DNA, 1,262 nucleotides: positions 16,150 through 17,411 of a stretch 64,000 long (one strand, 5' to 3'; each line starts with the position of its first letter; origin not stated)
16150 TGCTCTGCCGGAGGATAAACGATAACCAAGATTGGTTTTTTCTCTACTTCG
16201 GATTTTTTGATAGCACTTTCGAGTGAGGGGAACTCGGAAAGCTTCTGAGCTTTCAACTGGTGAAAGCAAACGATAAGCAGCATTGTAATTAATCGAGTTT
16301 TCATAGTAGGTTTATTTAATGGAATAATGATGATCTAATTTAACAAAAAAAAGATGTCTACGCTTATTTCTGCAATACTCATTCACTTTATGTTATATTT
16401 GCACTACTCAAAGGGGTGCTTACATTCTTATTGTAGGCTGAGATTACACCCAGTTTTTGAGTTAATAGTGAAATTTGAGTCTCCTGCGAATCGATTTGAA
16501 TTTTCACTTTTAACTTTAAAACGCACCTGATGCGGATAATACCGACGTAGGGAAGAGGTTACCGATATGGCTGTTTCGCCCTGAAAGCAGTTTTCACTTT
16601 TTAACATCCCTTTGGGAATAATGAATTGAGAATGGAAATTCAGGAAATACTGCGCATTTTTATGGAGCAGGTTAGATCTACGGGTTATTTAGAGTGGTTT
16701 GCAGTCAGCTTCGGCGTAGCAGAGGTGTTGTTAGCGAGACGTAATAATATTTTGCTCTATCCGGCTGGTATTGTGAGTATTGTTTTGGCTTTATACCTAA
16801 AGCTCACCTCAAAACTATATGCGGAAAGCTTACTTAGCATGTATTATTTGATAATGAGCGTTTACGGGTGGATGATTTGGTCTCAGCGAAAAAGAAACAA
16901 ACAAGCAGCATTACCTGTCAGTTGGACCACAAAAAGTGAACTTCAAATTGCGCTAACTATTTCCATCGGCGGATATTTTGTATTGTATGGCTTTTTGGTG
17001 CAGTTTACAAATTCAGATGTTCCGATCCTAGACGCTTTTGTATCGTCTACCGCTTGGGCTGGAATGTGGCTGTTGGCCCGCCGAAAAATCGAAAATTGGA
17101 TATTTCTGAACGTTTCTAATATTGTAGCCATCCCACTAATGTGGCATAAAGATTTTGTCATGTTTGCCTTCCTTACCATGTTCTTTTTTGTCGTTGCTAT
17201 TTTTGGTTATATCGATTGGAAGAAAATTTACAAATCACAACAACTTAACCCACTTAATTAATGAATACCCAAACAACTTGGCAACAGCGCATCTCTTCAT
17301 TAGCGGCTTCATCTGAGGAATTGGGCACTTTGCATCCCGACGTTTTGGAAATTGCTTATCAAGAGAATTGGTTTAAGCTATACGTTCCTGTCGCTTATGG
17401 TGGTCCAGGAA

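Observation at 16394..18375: TPP-riboswitch operon pairing a PnuT transporter with an orphan flavin monooxygenase: candidate new thiamine salvage step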

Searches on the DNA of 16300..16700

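Call 4: search_rna_families(source=window, start=16300, end=16700, threshold=evalue, max_evalue=10, show_alignments=3)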
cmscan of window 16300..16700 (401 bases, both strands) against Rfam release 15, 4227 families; matches with E-value up to 10: 5.
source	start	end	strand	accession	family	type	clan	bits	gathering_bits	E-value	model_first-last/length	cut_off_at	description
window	16499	16570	+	RF00059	TPP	Cis-reg; riboswitch;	-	35.3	54.3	2.1e-05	1-105/105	no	TPP riboswitch aptamer (THI element)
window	16323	16414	+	RF01181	snR77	Gene; snRNA; snoRNA; CD-box;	CL00057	17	50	5.1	1-83/83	no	Small nucleolar RNA snR77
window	16615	16688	+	RF00318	snoZ175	Gene; snRNA; snoRNA; CD-box;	-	16.9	43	7.2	1-81/81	no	Small nucleolar RNA Z175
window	16456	16521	+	RF04255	MIR8001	Gene; miRNA;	-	16.8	90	1.9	1-67/67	no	MIR8001 microRNA precursor family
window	16319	16385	+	RF00145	snoZ105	Gene; snRNA; snoRNA; CD-box;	-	14.6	45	9.7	1-72/72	no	Small nucleolar RNA Z105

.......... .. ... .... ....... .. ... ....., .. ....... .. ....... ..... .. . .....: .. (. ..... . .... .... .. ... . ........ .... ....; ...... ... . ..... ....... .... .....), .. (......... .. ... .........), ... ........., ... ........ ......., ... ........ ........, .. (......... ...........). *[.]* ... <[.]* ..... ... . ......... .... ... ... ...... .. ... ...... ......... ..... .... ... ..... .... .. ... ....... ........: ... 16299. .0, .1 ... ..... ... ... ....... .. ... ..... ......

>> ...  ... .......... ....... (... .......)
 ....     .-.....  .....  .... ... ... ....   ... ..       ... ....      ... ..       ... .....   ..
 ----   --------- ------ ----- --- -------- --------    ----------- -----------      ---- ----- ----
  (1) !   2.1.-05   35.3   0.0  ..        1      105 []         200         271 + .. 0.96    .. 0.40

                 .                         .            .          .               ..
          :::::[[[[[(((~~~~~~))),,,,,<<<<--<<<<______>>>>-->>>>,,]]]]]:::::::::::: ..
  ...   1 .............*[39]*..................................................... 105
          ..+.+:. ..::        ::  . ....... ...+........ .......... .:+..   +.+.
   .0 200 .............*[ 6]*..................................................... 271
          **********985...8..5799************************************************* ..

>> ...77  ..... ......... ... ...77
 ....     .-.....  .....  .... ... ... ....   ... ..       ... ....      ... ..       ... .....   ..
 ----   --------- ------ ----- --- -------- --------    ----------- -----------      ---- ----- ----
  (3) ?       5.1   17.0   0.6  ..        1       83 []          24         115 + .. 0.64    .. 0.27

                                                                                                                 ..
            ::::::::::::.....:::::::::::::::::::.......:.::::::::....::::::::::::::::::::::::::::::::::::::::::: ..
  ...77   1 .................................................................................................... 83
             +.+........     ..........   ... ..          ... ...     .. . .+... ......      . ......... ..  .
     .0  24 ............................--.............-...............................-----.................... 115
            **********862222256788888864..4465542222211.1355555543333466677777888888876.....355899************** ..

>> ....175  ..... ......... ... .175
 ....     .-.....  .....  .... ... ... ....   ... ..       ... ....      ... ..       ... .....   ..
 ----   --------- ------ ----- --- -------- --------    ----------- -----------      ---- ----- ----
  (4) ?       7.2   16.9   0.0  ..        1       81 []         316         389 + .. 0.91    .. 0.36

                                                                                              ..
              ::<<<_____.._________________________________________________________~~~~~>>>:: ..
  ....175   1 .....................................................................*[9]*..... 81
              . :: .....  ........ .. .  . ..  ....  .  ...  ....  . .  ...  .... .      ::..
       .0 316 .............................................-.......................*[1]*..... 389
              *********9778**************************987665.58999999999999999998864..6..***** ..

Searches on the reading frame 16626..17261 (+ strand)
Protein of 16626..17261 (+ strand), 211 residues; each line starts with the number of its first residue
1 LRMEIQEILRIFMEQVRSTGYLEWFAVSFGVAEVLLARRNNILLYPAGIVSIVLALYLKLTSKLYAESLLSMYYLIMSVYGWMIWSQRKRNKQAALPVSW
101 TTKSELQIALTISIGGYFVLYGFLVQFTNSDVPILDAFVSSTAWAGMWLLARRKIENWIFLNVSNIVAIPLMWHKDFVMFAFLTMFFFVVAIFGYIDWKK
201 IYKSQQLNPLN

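Call 5: search_protein_families(library=pfam, proteins=[window:16626-17261:+], max_evalue=0.01)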
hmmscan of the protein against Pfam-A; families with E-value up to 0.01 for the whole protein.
window:16626-17261:+ (211 aa): 1 family
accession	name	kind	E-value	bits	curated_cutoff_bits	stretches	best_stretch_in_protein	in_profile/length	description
PF04973.17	NMN_transporter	-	7e-49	166.6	27.3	1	21-200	2-175/175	Nicotinamide mononucleotide transporter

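Call 6: search_protein_families(library=ncbifam, proteins=[window:16626-17261:+], max_evalue=0.01)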
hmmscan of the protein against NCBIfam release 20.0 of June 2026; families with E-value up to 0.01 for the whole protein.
window:16626-17261:+ (211 aa): 2 families
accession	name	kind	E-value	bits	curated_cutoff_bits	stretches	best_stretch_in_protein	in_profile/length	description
TIGR01528.1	NMN_trans_PnuC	equivalog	4.9e-21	75.5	42.45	1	22-203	4-186/187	nicotinamide riboside transporter PnuC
NF011926.0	PRK15397.1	subfamily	8.3e-13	48.8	335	1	20-120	23-123/239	nicotinamide riboside transporter PnuC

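Call 79: search_solved_structures(query=window:16632-17258:+, max_evalue=0.01)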
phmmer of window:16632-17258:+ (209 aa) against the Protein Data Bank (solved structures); distinct sequences matched with E-value up to 0.01: 1.
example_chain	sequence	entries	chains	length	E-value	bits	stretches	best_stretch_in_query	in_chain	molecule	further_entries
4qtn_A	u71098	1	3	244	1.3e-06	31.9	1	19-202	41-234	Nicotinamide riboside transporter PnuC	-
